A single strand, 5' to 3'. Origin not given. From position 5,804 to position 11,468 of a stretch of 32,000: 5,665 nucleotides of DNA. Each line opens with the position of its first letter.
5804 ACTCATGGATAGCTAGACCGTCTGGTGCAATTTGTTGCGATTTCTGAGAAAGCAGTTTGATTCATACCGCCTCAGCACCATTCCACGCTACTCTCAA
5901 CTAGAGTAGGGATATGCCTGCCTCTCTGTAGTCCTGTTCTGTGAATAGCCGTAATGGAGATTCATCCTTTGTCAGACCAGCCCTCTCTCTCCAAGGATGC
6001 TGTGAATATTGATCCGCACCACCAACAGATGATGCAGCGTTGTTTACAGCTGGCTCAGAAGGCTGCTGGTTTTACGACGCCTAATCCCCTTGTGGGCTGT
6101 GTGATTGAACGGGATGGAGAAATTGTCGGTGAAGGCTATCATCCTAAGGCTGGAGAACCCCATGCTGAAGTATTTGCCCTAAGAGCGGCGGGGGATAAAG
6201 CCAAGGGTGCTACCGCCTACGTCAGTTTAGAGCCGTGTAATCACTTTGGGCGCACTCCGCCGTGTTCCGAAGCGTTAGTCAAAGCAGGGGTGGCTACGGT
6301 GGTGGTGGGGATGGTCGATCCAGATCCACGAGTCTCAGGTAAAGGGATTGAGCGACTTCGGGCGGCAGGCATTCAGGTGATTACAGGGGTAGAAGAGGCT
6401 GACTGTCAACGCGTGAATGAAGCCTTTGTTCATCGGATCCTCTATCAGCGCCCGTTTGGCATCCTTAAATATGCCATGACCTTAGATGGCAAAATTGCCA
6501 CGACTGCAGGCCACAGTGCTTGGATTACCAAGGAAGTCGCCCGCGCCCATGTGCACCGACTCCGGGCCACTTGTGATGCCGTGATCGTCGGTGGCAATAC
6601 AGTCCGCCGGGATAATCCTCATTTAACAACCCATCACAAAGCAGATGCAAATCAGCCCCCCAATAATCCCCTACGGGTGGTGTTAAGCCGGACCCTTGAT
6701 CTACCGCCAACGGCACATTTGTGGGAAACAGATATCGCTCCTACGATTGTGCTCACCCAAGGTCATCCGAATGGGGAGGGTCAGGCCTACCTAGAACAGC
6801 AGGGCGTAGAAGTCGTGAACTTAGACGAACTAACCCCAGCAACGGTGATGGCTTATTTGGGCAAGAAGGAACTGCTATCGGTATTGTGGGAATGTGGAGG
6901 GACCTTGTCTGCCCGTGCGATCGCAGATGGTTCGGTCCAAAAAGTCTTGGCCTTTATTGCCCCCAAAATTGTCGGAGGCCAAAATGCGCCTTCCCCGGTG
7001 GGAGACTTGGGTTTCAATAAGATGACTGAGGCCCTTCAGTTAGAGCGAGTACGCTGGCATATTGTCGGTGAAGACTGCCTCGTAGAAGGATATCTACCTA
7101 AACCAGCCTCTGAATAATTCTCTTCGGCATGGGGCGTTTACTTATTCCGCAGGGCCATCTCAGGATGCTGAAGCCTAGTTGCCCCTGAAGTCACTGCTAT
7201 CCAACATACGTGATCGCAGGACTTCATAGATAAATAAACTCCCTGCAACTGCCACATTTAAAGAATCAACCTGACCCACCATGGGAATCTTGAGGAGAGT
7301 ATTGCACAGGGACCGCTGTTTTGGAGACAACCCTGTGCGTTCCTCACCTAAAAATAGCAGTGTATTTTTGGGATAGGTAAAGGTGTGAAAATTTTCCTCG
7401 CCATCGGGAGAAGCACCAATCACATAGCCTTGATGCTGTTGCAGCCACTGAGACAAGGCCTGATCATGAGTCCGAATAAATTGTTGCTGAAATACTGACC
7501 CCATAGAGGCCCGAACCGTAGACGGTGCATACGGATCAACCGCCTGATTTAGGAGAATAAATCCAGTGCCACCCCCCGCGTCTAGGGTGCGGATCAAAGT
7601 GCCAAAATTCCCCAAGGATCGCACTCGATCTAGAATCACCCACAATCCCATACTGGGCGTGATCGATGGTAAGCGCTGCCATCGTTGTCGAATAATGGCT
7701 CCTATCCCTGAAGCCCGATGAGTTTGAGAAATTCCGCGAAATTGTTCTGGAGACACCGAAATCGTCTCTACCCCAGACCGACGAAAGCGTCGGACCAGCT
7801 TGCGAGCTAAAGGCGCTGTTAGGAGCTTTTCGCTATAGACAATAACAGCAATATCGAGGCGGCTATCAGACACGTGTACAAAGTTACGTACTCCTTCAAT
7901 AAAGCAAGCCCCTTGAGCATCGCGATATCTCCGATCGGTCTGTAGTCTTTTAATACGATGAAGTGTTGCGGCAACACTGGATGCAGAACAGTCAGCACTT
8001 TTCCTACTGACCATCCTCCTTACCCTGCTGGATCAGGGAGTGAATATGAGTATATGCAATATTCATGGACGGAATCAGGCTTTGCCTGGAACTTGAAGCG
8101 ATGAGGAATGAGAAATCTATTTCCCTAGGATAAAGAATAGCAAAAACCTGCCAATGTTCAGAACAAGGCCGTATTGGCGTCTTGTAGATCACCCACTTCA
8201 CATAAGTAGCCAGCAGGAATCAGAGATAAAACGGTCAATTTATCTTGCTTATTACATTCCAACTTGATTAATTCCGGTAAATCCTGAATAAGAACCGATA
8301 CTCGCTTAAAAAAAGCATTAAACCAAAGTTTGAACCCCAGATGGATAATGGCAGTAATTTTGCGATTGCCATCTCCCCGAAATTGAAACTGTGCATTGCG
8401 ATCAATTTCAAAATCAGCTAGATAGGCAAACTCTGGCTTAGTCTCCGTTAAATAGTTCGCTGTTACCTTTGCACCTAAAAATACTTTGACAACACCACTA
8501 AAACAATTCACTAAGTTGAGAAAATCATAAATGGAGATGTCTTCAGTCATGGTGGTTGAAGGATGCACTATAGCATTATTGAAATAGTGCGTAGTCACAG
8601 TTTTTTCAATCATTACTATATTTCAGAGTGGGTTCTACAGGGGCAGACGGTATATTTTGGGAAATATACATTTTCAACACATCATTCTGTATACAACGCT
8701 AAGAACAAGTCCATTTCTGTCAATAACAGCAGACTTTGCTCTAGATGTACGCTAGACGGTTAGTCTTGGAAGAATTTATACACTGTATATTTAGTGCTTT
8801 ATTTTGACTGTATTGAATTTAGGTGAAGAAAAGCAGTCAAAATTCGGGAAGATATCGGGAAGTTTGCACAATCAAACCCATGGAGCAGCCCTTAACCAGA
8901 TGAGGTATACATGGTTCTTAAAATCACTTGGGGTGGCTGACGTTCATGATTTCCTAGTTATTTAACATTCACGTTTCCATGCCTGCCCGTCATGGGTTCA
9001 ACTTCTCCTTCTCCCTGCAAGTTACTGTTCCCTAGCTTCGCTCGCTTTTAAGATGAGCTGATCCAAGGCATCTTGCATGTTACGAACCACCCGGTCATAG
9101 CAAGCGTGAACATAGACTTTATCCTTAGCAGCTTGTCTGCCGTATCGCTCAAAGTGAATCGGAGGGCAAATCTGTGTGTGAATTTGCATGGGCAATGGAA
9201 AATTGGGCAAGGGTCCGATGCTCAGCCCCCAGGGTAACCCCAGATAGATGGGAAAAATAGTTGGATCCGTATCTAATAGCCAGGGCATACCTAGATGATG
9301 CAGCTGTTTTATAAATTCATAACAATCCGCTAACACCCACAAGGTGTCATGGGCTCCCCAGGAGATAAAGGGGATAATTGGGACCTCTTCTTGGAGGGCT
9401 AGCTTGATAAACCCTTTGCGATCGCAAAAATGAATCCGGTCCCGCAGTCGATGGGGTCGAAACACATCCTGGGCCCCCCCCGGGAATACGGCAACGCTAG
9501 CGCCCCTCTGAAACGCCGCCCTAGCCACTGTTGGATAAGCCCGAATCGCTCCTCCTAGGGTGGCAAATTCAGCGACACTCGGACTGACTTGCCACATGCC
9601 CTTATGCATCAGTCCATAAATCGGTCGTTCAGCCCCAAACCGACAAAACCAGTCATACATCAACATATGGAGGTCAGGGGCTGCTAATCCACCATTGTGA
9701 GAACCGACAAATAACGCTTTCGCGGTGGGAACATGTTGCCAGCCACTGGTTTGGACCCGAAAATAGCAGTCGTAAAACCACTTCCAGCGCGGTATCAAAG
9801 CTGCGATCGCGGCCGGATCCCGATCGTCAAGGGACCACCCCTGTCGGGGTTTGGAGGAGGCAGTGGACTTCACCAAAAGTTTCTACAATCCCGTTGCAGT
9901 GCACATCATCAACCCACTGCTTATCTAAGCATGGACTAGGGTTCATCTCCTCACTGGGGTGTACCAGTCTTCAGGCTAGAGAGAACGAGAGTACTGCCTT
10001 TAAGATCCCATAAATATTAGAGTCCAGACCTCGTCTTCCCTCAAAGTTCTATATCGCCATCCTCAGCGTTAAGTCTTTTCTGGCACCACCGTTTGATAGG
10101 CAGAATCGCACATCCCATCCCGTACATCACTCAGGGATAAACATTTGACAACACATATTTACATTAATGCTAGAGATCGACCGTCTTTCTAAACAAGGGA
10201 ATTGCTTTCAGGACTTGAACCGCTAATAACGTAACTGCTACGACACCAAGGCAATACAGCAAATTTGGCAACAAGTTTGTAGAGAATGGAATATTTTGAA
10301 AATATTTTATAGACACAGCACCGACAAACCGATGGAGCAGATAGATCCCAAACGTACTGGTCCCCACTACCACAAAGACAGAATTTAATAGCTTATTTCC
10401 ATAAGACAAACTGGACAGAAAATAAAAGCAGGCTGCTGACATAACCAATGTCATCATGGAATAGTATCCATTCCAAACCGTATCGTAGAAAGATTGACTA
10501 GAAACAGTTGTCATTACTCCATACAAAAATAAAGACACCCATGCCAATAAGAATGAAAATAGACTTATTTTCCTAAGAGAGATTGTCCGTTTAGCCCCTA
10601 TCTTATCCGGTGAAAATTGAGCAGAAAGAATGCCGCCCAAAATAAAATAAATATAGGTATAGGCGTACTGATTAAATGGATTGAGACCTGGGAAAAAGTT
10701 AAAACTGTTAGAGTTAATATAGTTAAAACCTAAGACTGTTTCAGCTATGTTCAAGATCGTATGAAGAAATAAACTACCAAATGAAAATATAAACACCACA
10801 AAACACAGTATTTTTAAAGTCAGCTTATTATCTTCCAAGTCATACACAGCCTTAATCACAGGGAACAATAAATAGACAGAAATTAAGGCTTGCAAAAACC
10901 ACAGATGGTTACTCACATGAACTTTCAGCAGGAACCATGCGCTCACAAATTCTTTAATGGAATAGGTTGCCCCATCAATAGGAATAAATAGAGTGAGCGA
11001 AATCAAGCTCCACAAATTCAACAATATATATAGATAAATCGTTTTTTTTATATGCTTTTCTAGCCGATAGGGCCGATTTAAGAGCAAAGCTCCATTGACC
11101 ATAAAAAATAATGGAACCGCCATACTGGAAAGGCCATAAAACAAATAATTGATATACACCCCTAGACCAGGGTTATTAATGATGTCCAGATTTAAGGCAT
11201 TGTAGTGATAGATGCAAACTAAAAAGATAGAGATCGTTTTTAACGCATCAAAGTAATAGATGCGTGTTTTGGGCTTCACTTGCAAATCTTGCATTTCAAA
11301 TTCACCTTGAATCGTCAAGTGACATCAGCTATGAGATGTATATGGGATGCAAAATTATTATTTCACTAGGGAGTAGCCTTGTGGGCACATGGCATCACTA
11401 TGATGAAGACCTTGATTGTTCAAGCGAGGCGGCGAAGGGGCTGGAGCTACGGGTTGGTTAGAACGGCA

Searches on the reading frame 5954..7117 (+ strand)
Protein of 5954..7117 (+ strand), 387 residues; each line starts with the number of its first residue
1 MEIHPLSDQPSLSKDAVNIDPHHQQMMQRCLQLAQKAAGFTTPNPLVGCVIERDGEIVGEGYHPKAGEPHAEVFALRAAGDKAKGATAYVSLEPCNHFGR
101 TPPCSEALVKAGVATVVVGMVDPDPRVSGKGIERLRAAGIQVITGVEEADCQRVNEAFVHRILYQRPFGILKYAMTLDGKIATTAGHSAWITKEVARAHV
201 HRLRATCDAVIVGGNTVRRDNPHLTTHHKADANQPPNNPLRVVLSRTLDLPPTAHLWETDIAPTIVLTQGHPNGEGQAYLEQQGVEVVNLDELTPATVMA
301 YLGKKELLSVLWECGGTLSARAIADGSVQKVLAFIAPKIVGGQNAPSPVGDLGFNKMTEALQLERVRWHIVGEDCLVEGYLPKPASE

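Call 8: search_protein_families(library=pfam, proteins=[window:5954-7117:+], max_evalue=0.001)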
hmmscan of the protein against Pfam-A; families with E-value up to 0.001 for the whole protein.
window:5954-7117:+ (387 aa): 4 families
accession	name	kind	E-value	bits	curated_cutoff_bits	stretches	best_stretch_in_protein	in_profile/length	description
PF01872.23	RibD_C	-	1.2e-51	175.7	24.1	1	167-376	1-196/197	RibD C-terminal domain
PF00383.29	dCMP_cyt_deam_1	-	3.7e-21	75.4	25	1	22-120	3-102/102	Cytidine and deoxycytidylate deaminase zinc-binding region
PF14437.12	MafB19-deam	-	8.4e-12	45.6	27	1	23-159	3-138/142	MafB19-like deaminase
PF18785.7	Inv-AAD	-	0.00024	21.4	26.5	0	87-144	55-116/129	Invertebrate-AID/APOBEC-deaminase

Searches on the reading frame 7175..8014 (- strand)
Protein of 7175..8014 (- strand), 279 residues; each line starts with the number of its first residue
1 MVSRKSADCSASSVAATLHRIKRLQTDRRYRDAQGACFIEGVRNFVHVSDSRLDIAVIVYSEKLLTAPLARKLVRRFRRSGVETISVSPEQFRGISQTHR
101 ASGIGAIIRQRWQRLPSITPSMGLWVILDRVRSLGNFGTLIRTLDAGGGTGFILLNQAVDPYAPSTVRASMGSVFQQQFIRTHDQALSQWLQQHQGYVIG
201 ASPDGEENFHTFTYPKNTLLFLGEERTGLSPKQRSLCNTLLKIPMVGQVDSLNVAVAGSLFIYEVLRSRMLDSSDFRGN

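Call 8: search_protein_families(library=pfam, proteins=[window:7175-8014:-], max_evalue=0.001)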
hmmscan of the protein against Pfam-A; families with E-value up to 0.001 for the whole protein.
window:7175-8014:- (279 aa): 2 families
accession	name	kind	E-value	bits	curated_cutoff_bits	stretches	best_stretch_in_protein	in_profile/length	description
PF00588.24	SpoU_methylase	-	1.1e-30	107.1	29.7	1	124-263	2-142/142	SpoU rRNA Methylase family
PF22435.1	MRM3-like_sub_bind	-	1.3e-08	35.5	27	1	20-104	6-82/84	MRM3-like substrate binding domain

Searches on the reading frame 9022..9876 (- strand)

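Call 8: search_protein_families(library=pfam, proteins=[window:9022-9876:-], max_evalue=0.001)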
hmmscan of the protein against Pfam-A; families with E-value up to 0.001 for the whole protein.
window:9022-9876:- (284 aa): 2 families
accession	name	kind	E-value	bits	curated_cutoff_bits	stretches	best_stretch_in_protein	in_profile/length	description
PF03982.18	DAGAT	-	1.1e-07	31.5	22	1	122-264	137-275/297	Diacylglycerol acyltransferase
PF01553.26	Acyltransferase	-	3.1e-06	27.4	23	1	41-171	2-130/132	Acyltransferase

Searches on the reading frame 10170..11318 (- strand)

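Call 8: search_protein_families(library=pfam, proteins=[window:10170-11318:-], max_evalue=0.001)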
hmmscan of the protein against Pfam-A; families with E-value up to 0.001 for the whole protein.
window:10170-11318:- (382 aa): 1 family
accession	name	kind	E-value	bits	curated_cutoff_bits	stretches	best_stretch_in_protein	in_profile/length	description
PF01757.29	Acyl_transf_3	-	2.9e-34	119.1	31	1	20-367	1-322/326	Acyltransferase domain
